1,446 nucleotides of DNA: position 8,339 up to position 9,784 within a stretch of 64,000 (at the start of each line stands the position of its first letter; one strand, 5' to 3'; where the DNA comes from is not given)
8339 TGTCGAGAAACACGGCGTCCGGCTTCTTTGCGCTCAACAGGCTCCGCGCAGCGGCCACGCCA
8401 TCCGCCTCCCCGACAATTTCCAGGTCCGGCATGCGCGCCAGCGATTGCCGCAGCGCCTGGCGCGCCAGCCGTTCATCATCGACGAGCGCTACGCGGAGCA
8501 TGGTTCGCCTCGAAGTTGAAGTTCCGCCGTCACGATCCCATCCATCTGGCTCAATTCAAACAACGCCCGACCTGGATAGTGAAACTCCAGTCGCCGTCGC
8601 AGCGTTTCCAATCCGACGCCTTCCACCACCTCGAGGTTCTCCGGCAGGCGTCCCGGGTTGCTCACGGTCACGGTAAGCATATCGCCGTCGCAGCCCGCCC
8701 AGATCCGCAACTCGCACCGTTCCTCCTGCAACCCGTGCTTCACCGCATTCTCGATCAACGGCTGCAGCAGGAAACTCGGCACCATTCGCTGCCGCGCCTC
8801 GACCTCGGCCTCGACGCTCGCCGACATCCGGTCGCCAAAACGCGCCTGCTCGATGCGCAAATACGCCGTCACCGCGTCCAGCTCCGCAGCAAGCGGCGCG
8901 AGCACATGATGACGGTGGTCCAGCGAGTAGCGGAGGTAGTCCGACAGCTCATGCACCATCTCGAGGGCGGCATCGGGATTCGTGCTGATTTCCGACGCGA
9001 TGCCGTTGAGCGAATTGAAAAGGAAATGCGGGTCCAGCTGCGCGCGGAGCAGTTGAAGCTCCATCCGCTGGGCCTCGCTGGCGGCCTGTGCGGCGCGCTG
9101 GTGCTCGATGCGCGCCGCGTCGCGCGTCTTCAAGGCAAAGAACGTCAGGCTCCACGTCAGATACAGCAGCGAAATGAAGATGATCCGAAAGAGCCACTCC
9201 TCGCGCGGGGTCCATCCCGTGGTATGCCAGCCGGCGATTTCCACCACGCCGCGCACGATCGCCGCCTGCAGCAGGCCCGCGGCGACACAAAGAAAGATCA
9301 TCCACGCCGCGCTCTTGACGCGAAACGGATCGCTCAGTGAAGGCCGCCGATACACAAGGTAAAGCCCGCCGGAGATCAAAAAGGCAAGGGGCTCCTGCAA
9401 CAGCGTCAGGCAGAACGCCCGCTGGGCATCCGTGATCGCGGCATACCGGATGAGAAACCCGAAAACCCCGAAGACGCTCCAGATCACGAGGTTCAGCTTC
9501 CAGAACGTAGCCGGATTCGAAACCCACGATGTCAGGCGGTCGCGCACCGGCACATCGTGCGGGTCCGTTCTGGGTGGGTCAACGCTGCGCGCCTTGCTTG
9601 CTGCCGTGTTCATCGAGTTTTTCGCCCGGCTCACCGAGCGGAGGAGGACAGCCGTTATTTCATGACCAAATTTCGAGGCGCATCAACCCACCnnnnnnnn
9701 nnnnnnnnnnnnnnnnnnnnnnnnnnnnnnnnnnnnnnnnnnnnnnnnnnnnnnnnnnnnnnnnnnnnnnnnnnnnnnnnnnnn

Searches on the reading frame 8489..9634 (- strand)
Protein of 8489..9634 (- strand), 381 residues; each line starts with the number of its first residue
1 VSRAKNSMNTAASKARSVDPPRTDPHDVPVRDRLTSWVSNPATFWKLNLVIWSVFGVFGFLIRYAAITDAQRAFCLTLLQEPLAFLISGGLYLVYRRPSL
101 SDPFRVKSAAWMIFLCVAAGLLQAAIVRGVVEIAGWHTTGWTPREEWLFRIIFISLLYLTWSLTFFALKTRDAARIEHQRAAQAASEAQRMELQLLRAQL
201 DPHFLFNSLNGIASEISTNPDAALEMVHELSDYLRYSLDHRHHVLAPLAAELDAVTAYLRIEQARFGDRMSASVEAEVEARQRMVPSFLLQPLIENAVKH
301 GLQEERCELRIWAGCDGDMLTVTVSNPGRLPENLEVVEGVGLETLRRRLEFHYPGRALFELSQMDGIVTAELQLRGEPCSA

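Call 35: search_protein_families(library=pfam, proteins=[window:8489-9634:-], max_evalue=0.00001)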
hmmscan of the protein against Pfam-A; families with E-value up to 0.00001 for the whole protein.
window:8489-9634:- (381 aa): 1 family
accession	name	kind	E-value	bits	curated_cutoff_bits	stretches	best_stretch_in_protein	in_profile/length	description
PF06580.19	His_kinase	-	6.5e-25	87.6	25.2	1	191-270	1-81/81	Histidine kinase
